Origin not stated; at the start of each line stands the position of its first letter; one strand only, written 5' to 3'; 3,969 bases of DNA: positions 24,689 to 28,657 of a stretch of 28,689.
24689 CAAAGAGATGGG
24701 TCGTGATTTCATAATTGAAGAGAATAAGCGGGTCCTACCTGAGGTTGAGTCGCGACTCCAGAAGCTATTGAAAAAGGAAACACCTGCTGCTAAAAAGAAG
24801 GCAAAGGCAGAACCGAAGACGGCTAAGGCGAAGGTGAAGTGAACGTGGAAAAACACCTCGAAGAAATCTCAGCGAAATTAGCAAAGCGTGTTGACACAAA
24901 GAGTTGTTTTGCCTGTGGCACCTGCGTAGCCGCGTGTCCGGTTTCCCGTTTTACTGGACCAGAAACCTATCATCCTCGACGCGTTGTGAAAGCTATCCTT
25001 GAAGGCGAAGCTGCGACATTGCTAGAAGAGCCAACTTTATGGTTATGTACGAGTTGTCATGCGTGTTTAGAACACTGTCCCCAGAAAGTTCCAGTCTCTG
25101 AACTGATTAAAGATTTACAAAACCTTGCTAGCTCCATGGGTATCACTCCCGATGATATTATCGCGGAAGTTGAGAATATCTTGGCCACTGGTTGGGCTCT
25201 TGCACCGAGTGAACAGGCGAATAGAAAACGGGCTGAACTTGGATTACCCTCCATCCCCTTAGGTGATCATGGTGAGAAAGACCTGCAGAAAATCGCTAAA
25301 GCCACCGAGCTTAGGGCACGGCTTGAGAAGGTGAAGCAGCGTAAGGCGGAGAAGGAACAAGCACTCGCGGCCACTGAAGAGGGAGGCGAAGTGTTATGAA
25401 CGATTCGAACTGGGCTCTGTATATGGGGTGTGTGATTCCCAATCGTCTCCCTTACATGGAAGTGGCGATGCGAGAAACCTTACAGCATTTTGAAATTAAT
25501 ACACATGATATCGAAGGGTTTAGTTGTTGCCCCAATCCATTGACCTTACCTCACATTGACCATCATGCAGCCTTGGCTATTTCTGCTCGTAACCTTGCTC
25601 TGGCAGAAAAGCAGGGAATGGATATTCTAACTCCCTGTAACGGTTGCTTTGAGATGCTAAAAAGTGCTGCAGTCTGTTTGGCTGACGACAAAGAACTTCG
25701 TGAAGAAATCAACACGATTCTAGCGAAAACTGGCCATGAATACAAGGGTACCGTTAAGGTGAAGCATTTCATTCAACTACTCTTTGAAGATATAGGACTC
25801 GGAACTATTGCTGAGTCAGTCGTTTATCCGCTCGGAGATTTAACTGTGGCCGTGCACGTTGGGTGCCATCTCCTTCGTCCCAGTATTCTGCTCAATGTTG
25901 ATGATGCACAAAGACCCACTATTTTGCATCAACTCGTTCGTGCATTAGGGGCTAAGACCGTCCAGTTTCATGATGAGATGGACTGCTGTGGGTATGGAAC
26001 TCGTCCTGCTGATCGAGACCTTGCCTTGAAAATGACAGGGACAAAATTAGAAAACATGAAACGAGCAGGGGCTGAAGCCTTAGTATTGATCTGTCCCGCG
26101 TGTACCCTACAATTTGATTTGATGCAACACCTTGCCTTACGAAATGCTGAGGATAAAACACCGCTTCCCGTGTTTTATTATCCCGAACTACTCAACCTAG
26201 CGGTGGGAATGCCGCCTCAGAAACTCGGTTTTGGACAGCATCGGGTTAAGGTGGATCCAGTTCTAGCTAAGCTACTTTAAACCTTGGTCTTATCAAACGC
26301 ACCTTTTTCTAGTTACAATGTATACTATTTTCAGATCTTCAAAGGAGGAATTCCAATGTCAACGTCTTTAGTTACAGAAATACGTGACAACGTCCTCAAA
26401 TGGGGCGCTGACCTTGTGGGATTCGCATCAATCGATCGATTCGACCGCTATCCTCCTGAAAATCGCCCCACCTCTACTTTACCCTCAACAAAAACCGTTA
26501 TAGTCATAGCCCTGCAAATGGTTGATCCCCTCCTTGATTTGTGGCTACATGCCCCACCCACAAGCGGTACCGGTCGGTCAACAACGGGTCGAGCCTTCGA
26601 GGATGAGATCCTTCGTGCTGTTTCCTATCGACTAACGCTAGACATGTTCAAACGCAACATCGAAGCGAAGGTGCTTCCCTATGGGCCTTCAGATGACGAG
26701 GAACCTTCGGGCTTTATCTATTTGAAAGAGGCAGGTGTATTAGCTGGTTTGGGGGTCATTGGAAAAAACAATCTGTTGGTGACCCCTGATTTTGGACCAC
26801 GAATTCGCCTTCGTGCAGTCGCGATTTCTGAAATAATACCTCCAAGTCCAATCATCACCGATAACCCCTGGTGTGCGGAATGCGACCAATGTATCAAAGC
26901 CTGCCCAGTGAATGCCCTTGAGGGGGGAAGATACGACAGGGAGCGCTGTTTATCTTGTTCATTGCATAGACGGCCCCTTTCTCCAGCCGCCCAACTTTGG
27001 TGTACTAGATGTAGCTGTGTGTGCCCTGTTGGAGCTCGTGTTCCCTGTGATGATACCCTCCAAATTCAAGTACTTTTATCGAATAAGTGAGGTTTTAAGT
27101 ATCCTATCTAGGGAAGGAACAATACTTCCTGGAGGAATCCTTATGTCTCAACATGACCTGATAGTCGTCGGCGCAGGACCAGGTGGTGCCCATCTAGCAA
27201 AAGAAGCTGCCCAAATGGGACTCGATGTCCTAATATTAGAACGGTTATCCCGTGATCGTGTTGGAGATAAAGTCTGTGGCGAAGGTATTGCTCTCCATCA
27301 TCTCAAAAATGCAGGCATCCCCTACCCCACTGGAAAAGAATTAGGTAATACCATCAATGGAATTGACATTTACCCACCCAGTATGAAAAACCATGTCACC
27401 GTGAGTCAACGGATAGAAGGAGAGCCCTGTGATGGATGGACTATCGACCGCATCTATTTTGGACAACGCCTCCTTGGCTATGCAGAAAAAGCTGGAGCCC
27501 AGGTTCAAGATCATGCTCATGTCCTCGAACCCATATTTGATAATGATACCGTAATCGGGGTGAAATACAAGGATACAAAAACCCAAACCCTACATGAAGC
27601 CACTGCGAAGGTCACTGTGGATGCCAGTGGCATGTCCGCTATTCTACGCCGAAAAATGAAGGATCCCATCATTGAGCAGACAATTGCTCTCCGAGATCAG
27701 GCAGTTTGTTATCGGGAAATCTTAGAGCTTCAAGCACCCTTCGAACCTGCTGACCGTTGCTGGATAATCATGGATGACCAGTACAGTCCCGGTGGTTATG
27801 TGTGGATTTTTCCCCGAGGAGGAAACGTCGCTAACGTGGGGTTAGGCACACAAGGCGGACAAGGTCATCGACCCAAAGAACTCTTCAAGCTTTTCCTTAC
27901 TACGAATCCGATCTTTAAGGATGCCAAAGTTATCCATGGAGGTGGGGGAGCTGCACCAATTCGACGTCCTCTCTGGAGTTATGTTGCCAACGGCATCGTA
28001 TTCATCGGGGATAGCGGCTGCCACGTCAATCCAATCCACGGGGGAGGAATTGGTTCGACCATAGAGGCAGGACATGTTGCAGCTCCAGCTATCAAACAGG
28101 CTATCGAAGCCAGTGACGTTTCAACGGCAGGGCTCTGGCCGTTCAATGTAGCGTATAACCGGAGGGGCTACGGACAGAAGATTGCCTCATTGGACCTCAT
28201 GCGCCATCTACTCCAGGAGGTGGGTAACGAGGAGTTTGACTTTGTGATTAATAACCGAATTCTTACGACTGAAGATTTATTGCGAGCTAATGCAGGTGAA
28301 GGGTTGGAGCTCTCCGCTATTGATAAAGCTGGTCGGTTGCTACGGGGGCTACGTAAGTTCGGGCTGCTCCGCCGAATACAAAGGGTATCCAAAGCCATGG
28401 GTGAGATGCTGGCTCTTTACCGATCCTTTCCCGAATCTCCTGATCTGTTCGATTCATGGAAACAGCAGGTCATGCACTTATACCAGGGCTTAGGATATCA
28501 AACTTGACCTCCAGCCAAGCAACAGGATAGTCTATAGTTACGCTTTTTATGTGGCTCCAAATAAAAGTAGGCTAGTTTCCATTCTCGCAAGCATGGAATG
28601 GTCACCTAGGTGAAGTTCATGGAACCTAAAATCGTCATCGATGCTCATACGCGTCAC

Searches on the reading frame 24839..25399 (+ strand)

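Call 7: search_protein_families(library=pfam, proteins=[window:24839-25399:+], max_evalue=1)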
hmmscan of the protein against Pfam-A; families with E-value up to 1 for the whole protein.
window:24839-25399:+ (186 aa): 20 families
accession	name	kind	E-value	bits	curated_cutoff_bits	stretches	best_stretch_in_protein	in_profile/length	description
PF13183.11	Fer4_8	-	2.2e-12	47.8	27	1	21-84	3-68/68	4Fe-4S dicluster domain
PF13187.11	Fer4_9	-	3.8e-09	36.9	27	2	23-83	2-50/52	4Fe-4S dicluster domain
PF13484.11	Fer4_16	-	7.4e-09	36.7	30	2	23-52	2-32/66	4Fe-4S double cluster binding domain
PF13237.11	Fer4_10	-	1.4e-08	35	25.5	1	17-81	3-53/53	4Fe-4S dicluster domain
PF12838.12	Fer4_7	-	1e-07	32.7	27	1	23-84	2-52/52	4Fe-4S dicluster domain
PF13534.11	Fer4_17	-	1.7e-07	32.1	22.2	1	22-84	1-60/61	4Fe-4S dicluster domain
PF12797.12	Fer4_2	-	2.3e-07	30.8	24.5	2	17-35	4-22/22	4Fe-4S binding domain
PF00037.32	Fer4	-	4.1e-07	30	21.1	2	18-35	3-20/24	4Fe-4S binding domain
PF14697.11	Fer4_21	-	2.6e-06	27.9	35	2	12-35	30-53/59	4Fe-4S dicluster domain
PF25160.1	LdpA_Fe-S-bd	-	1.2e-05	25.4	27.6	1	15-38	20-43/49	LdpA Fe-S cluster-binding domain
PF12800.12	Fer4_4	-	0.00019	21.9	24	1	21-35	2-16/17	4Fe-4S binding domain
PF13459.11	Fer4_15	-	0.0024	19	22.4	0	17-34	2-19/66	4Fe-4S single cluster domain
PF21220.3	RecQ-1-like_HTH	-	0.0043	17.6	27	1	92-118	16-42/51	RecQ-1-like, helix-turn-helix domain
PF12798.12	Fer4_3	-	0.0047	18.1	27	2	70-83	1-14/15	4Fe-4S binding domain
PF12837.12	Fer4_6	-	0.0073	16.7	25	1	17-35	3-21/24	4Fe-4S binding domain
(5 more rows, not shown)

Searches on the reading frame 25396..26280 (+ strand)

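Call 7: search_protein_families(library=pfam, proteins=[window:25396-26280:+], max_evalue=1)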
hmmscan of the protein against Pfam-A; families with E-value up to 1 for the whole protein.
window:25396-26280:+ (294 aa): 1 family
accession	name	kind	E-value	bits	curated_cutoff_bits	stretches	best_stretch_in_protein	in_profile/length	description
PF02754.22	CCG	-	1.7e-26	92.6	20.6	2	151-241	1-85/85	Cysteine-rich domain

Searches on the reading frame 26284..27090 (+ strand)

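Call 7: search_protein_families(library=pfam, proteins=[window:26284-27090:+], max_evalue=1)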
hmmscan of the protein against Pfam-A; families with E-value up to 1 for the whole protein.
window:26284-27090:+ (268 aa): 7 families
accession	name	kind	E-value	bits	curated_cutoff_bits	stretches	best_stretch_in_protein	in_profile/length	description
PF00037.32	Fer4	-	0.0021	18.2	21.1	1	196-213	7-24/24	4Fe-4S binding domain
PF13484.11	Fer4_16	-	0.0025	19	30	1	197-249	2-65/66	4Fe-4S double cluster binding domain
PF12800.12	Fer4_4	-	0.023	15.5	24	1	196-209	3-16/17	4Fe-4S binding domain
PF12838.12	Fer4_7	-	0.065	14.1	27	1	197-251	2-52/52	4Fe-4S dicluster domain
PF12837.12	Fer4_6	-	0.073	13.5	25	1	197-212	9-24/24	4Fe-4S binding domain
PF21195.4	EGF_C8A_B_C6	-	0.22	12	27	1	241-252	12-23/29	Complement components C8A/B/C6, EGF-like domain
PF13237.11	Fer4_10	-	0.27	11.6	25.5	1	191-225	3-45/53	4Fe-4S dicluster domain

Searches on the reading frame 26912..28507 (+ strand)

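Call 7: search_protein_families(library=pfam, proteins=[window:26912-28507:+], max_evalue=1)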
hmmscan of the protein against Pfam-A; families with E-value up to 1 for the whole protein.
window:26912-28507:+ (531 aa): 15 families
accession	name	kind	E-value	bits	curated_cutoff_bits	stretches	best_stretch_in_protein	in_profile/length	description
PF22578.2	GGR_cat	-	3.8e-16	59.2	27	1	262-346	1-86/88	Geranylgeranyl reductase catalytic domain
PF12831.13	FAD_oxidored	-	2.3e-07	30.9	27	1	82-245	1-150/416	FAD dependent oxidoreductase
PF01266.30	DAO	-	4.6e-07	30.1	27.9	2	174-305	142-263/353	FAD dependent oxidoreductase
PF01494.25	FAD_binding_3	-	1.1e-06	28.6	22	1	82-252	3-170/349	FAD binding domain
PF07992.20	Pyr_redox_2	-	5.7e-05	23.1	26.1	1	82-128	2-42/291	Pyridine nucleotide-disulphide oxidoreductase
PF00890.30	FAD_binding_2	-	8.1e-05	22.4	20.4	1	82-114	1-33/414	FAD binding domain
PF13450.12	NAD_binding_8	-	0.00036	21.2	21.9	1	85-113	1-29/68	NAD(P)-binding Rossmann-like domain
PF03486.20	HI0933_like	-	0.0018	18.2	50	1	82-123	2-41/244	HI0933-like protein Rossmann domain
PF01134.28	GIDA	-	0.0028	17.2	22.1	1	82-126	1-44/391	Glucose inhibited division protein A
PF00070.33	Pyr_redox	-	0.0031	18.4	22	1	83-143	2-62/82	Pyridine nucleotide-disulphide oxidoreductase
PF13738.12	Pyr_redox_3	-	0.0056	16.4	30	1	84-111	1-29/305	Pyridine nucleotide-disulphide oxidoreductase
PF04820.20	Trp_halogenase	-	0.0095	15.3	21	1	175-266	152-240/458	Tryptophan halogenase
PF05834.18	Lycopene_cycl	-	0.016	14.7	23.4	1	82-110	1-31/380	Lycopene cyclase protein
PF01946.23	Thi4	-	0.02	14.6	26.2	1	80-111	17-49/235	Thi4 family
PF01262.27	AlaDh_PNT_C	-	0.11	12.4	23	1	70-112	17-61/214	Alanine dehydrogenase/PNT, C-terminal domain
